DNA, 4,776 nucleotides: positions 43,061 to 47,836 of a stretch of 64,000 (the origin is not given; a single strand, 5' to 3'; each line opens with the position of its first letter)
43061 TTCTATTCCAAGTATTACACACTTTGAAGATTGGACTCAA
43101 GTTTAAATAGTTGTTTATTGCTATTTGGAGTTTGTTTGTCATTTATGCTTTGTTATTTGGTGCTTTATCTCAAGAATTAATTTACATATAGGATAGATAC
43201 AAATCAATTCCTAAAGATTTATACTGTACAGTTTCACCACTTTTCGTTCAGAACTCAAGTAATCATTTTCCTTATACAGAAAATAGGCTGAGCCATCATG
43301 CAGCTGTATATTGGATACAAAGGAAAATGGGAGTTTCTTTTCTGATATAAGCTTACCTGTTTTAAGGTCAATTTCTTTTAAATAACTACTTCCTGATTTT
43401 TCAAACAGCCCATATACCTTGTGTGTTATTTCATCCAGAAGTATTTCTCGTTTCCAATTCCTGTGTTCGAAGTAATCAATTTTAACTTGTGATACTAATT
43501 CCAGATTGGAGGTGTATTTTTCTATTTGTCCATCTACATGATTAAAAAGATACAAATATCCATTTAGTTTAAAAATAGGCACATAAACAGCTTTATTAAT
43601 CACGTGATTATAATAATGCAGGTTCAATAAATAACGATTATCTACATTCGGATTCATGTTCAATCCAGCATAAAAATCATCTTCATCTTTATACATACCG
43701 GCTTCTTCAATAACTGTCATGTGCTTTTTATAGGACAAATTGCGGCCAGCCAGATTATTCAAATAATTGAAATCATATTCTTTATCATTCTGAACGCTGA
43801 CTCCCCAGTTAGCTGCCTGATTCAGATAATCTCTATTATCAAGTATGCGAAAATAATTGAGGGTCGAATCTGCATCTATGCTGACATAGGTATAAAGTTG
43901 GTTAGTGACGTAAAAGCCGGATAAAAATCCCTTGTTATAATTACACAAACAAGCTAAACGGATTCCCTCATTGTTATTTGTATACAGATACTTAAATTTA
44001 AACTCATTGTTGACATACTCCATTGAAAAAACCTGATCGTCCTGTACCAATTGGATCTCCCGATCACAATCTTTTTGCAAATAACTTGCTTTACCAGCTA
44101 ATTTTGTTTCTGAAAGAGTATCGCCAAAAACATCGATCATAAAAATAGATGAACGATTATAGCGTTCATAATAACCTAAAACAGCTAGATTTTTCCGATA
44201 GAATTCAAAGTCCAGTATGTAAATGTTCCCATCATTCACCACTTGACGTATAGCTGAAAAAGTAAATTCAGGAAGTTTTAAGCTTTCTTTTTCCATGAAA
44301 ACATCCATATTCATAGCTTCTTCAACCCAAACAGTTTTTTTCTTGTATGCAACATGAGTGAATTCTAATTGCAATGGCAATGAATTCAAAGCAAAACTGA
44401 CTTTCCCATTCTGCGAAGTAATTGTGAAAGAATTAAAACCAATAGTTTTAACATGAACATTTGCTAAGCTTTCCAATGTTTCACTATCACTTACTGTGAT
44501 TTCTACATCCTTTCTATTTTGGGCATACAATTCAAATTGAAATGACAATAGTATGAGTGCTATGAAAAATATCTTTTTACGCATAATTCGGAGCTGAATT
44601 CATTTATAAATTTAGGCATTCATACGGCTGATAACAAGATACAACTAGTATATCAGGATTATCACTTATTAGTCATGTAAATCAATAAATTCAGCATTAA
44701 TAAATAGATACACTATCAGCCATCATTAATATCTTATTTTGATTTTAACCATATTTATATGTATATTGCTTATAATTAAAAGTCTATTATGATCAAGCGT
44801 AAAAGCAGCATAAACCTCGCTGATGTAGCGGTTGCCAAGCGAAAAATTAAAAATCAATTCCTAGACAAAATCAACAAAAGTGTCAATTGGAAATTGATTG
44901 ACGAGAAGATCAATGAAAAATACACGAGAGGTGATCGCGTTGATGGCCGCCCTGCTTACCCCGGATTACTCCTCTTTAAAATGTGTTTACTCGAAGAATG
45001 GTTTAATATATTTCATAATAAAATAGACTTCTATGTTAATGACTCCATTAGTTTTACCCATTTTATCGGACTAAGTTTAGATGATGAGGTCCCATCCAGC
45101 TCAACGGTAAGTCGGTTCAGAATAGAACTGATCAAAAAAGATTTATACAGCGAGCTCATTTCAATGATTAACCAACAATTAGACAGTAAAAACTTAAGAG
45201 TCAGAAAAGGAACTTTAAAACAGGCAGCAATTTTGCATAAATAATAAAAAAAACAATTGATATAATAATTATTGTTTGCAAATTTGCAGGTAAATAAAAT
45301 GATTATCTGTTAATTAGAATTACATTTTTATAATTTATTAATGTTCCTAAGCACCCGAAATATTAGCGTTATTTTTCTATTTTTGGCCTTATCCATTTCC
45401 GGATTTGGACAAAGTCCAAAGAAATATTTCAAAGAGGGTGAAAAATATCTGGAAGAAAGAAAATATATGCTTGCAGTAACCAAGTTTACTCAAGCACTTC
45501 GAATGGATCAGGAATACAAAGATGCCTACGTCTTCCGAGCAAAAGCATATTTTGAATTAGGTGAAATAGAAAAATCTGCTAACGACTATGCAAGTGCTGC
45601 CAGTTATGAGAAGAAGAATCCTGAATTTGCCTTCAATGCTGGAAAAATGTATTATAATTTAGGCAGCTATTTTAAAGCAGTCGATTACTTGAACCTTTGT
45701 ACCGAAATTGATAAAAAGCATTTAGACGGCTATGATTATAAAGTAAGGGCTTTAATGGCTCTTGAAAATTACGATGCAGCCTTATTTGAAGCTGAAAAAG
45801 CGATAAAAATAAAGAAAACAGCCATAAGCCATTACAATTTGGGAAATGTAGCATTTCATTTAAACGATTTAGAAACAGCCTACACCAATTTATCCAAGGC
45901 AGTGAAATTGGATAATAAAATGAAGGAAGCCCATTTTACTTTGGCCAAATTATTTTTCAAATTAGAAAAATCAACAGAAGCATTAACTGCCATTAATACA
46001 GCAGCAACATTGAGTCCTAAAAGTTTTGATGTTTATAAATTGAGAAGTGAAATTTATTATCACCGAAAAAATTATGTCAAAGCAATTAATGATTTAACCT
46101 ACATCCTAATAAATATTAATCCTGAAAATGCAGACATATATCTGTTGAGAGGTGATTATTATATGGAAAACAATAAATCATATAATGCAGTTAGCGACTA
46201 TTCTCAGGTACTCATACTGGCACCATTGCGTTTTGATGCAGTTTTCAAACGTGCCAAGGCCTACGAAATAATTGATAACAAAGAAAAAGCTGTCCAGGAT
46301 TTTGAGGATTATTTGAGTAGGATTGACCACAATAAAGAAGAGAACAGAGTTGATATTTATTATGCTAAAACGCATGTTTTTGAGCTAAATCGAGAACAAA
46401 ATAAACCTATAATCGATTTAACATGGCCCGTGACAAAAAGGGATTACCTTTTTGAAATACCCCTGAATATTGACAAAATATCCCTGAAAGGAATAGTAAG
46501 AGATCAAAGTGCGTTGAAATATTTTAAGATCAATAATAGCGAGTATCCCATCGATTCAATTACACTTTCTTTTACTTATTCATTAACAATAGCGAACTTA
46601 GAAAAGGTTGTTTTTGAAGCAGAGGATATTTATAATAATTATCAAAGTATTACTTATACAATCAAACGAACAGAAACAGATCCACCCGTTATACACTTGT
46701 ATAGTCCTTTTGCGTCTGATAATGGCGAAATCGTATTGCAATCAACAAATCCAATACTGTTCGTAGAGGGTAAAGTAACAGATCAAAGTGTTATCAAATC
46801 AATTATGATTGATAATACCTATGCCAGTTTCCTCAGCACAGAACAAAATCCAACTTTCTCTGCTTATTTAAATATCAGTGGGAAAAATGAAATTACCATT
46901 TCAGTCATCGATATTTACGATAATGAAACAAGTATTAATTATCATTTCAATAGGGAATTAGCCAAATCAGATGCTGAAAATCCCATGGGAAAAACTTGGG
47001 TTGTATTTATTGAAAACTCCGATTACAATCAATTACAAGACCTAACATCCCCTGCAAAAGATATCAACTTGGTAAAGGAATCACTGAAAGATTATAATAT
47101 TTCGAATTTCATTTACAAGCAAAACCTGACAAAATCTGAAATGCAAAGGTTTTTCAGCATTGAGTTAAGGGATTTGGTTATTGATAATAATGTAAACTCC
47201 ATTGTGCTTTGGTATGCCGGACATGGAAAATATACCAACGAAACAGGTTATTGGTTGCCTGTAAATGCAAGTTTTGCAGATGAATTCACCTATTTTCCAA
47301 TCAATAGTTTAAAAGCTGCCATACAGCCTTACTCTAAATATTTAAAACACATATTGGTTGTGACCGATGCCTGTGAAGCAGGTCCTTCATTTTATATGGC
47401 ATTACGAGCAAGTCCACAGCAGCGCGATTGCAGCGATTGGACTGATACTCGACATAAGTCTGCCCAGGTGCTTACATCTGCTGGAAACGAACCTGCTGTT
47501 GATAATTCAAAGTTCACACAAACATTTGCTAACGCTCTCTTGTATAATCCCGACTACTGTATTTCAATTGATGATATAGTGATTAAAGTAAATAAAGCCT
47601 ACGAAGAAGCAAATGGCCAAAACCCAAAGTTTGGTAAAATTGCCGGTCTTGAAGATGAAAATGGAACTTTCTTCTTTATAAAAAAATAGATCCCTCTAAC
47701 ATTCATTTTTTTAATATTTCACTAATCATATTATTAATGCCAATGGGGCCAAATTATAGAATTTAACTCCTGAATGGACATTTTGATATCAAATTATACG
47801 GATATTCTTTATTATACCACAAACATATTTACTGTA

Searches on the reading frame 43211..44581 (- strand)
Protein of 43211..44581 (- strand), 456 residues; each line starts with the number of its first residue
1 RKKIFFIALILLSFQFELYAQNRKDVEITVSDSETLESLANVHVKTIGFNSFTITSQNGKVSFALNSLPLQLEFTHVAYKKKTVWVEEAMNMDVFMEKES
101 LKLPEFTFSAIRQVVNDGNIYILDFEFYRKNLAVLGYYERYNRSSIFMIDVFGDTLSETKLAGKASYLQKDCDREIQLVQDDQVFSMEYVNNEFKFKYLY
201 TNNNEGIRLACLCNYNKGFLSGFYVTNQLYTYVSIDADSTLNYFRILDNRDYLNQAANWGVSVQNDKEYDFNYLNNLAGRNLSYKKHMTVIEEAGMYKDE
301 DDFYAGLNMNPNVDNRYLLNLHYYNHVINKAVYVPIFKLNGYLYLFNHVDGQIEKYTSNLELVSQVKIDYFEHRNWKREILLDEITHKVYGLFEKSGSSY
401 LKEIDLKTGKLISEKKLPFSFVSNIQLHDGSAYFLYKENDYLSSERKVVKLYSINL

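Call 11: search_protein_families(library=pfam, proteins=[window:43211-44581:-], max_evalue=0.001)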
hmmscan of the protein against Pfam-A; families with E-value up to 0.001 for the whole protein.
window:43211-44581:- (456 aa): 1 family
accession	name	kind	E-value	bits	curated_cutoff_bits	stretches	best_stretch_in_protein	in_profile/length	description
PF13715.12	CarbopepD_reg_2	-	0.00027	21.3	32.2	1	29-105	4-85/88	CarboxypepD_reg-like domain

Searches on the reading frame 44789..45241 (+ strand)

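Call 11: search_protein_families(library=pfam, proteins=[window:44789-45241:+], max_evalue=0.001)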
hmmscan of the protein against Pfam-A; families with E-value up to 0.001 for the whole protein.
window:44789-45241:+ (151 aa): 1 family
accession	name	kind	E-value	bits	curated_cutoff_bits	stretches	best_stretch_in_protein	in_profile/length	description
PF05598.16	DUF772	-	1.6e-14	54.1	23.1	1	53-120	1-67/74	Transposase domain (DUF772)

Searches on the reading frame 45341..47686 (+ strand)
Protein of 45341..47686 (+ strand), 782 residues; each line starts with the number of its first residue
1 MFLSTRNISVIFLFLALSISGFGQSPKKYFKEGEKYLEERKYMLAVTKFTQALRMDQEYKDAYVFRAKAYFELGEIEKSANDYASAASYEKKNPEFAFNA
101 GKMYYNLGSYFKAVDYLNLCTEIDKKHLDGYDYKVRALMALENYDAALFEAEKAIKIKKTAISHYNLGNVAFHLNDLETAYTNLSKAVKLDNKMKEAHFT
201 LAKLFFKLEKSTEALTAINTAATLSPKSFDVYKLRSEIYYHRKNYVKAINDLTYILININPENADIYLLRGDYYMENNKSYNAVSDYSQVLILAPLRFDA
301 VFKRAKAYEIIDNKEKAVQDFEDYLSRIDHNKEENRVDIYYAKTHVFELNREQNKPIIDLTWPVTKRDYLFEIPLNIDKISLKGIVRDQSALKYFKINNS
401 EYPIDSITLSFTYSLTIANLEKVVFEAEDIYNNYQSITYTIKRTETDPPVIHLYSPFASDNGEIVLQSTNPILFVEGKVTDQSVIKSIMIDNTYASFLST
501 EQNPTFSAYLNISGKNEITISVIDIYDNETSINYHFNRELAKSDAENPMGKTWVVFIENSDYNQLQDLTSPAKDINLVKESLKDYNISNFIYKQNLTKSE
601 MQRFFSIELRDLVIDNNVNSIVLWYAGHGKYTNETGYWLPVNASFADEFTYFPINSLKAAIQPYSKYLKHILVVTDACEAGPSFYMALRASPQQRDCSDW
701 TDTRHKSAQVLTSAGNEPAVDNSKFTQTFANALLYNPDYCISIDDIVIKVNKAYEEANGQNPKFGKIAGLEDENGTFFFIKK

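Call 11: search_protein_families(library=pfam, proteins=[window:45341-47686:+], max_evalue=0.001)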
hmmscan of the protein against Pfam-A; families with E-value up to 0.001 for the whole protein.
window:45341-47686:+ (782 aa): 15 families
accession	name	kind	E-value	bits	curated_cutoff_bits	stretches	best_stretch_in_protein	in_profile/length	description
PF07719.23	TPR_2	-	1.2e-23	81.6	27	0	163-192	3-32/34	Tetratricopeptide repeat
PF13432.12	TPR_16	-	3.4e-23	82.2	32.7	2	31-87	2-57/65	Tetratricopeptide repeat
PF13414.12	TPR_11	-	6.6e-17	61.4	26.8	2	68-108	2-42/42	TPR repeat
PF13181.12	TPR_8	-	2e-16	59.1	25.7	0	97-127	4-34/34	Tetratricopeptide repeat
PF00515.34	TPR_1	-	1e-14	54.1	27.8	1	161-191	1-31/34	Tetratricopeptide repeat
PF14559.12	TPR_19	-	1.1e-13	51.8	25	1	174-237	4-67/68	Tetratricopeptide repeat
PF00656.27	Peptidase_C14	-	1.5e-12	48.1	21.4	1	553-762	3-221/233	Caspase domain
PF13371.12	TPR_9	-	2e-12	47.4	35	0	274-329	5-57/73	Tetratricopeptide repeat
PF12895.13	ANAPC3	-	1.8e-10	41.4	27.2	1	142-219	3-80/82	Anaphase-promoting complex, cyclosome, subunit 3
PF13431.12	TPR_17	-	9.6e-09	35.3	24.4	0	257-280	6-29/34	Tetratricopeptide repeat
PF13428.12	TPR_14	-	3.2e-07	30.8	23.5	0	196-235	2-41/44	Tetratricopeptide repeat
PF13424.12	TPR_12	-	3.9e-06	27.4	30.1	0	37-91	14-69/77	Tetratricopeptide repeat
PF25062.1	ARM_TT21_N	-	5.7e-06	26.7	40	0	40-147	114-221/222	Tetratricopeptide repeat protein 21 N-terminal ARM repeat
PF23914.1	TPR_CcmH_CycH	-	2e-05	24.9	42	1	167-263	56-155/158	Cytochrome c-type biogenesis protein H TPR domain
PF13174.12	TPR_6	-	3.1e-05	24.8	26.3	0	299-326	1-28/33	Tetratricopeptide repeat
